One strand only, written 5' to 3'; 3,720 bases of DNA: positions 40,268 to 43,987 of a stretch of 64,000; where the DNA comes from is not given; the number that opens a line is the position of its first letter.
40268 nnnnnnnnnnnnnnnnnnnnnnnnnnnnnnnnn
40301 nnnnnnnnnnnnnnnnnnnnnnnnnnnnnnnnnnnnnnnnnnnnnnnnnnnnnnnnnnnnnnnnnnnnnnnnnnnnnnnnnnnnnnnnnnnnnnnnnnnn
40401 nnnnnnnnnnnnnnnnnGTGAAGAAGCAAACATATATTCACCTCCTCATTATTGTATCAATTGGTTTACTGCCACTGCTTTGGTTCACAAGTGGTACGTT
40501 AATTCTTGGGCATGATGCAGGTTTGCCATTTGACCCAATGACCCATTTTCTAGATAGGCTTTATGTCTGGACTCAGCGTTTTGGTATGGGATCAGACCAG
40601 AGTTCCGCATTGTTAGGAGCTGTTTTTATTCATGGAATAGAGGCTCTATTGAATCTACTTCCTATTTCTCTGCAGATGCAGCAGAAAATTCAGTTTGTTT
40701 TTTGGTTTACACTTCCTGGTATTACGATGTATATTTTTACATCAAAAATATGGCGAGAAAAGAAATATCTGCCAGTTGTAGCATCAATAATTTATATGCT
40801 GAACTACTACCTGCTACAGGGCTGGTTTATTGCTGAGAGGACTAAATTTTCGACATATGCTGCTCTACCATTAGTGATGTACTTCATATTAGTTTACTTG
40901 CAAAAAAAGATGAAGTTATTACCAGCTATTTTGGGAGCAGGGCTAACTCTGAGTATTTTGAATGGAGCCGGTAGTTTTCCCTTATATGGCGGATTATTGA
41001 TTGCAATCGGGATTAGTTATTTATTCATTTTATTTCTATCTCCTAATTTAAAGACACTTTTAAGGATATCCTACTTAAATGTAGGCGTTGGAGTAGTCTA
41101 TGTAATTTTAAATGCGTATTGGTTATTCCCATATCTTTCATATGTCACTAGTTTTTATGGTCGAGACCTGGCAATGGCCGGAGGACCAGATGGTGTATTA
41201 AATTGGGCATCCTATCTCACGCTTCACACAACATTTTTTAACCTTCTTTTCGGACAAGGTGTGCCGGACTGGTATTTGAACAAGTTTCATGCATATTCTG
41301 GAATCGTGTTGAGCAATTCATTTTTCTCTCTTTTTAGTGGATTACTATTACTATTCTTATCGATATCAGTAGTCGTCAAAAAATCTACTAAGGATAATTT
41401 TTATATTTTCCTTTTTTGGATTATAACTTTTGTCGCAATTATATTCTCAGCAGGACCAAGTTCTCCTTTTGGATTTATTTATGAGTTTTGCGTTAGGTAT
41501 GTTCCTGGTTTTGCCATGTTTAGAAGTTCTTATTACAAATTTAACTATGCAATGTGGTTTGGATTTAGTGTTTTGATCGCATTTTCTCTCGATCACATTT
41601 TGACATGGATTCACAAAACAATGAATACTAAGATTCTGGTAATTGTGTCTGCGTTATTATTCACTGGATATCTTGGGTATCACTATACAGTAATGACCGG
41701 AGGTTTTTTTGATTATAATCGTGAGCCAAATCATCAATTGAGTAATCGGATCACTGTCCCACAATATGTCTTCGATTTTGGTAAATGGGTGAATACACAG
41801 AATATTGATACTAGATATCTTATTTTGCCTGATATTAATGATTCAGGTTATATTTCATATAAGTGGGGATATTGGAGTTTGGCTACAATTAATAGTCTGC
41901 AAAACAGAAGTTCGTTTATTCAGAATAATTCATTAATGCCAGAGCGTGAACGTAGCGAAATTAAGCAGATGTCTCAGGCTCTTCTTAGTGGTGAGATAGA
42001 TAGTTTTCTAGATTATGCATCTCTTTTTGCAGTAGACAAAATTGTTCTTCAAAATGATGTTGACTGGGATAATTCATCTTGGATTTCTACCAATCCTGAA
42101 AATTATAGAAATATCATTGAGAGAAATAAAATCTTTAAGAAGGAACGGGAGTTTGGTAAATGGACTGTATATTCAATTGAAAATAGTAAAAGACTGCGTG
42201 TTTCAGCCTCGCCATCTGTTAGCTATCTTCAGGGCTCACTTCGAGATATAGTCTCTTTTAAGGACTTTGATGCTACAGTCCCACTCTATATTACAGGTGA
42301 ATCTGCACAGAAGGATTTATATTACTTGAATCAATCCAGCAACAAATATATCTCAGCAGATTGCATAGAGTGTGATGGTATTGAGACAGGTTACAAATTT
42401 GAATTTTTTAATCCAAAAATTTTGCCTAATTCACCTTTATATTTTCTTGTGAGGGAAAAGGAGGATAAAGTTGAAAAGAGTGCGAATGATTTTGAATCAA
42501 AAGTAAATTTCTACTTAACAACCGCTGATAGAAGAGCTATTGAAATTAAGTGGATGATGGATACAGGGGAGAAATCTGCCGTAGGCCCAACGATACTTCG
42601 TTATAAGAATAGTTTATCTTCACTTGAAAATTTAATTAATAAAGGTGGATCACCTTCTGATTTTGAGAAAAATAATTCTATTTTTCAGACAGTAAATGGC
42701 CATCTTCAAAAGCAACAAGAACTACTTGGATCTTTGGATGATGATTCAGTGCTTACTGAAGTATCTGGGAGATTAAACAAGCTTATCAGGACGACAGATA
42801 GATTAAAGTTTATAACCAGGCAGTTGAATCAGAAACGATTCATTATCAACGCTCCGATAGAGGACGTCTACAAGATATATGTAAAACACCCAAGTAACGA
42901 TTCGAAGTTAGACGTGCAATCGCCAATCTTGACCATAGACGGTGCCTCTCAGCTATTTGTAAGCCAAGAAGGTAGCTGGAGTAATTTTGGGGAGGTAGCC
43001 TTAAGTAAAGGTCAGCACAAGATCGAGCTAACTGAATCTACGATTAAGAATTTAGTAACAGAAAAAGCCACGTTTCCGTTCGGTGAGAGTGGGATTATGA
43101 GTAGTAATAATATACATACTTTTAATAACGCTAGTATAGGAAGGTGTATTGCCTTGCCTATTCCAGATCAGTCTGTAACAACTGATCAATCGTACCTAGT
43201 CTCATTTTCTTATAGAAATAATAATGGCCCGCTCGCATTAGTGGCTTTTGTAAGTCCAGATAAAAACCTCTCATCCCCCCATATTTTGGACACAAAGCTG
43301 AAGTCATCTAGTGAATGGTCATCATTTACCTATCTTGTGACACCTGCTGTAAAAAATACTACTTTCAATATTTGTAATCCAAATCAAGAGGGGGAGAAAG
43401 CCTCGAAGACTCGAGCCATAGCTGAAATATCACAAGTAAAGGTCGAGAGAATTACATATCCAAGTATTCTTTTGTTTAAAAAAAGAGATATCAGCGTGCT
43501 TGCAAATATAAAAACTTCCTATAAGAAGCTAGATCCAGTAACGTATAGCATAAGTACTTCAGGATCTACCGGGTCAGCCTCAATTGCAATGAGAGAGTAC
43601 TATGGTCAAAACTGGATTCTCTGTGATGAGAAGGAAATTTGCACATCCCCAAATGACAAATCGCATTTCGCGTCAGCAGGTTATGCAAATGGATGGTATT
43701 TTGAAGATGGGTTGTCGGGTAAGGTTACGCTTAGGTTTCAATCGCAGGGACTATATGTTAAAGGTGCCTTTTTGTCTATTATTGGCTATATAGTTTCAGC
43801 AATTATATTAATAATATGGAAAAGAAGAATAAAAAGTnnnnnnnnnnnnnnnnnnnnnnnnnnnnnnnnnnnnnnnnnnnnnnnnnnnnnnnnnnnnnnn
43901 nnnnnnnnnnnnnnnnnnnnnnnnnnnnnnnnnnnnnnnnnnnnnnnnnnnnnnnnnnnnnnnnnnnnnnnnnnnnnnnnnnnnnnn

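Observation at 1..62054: A 62-kb, almost single-strand glycosylation mega-locus with at least 16 GT2/GT4 enzymes, at least 12 large GT-C-type membrane proteins, two flippases and two lipid-sugar synthases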

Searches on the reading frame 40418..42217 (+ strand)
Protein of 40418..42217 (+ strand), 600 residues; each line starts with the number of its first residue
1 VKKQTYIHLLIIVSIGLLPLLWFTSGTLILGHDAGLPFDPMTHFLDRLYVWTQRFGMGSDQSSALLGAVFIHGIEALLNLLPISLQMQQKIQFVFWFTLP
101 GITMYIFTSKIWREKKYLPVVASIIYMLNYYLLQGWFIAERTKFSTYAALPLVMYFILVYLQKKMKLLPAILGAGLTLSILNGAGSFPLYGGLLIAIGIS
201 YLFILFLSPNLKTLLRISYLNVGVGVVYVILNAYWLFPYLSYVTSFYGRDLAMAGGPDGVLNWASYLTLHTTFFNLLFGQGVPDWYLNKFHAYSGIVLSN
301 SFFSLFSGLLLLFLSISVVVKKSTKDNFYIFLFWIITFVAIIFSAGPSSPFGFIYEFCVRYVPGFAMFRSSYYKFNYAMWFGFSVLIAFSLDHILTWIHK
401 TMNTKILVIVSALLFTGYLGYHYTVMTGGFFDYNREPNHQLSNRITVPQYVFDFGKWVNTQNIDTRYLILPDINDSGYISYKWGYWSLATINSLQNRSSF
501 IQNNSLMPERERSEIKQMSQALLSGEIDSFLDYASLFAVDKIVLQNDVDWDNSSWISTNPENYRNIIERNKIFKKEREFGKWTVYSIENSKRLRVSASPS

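Call 80: search_protein_families(library=pfam, proteins=[window:40418-42217:+], max_evalue=1)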
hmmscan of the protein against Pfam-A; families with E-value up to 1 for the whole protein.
window:40418-42217:+ (600 aa): 2 families
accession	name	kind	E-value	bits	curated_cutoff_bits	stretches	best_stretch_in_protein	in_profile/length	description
PF11847.13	GT-C_AftD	-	0.00014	20.4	26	1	446-584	409-544/661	Alpha-(1->3)-arabinofuranosyltransferase, N-terminal GT-C domain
PF19471.4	DUF6008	-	0.16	11.9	27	0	71-133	149-210/235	Family of unknown function (DUF6008)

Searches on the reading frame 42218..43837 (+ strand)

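Call 80: search_protein_families(library=pfam, proteins=[window:42218-43837:+], max_evalue=1)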
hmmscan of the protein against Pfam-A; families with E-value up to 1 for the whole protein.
window:42218-43837:+ (540 aa): 2 families
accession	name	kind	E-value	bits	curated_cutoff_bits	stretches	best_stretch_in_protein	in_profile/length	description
PF18915.5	DUF5667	-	1.6e-07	32.1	27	1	67-158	1-77/99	Domain of unknown function (DUF5667)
PF25275.1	Golvesin_C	-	0.0011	19.5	31.6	1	202-278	39-120/132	Golvesin C-terminal domain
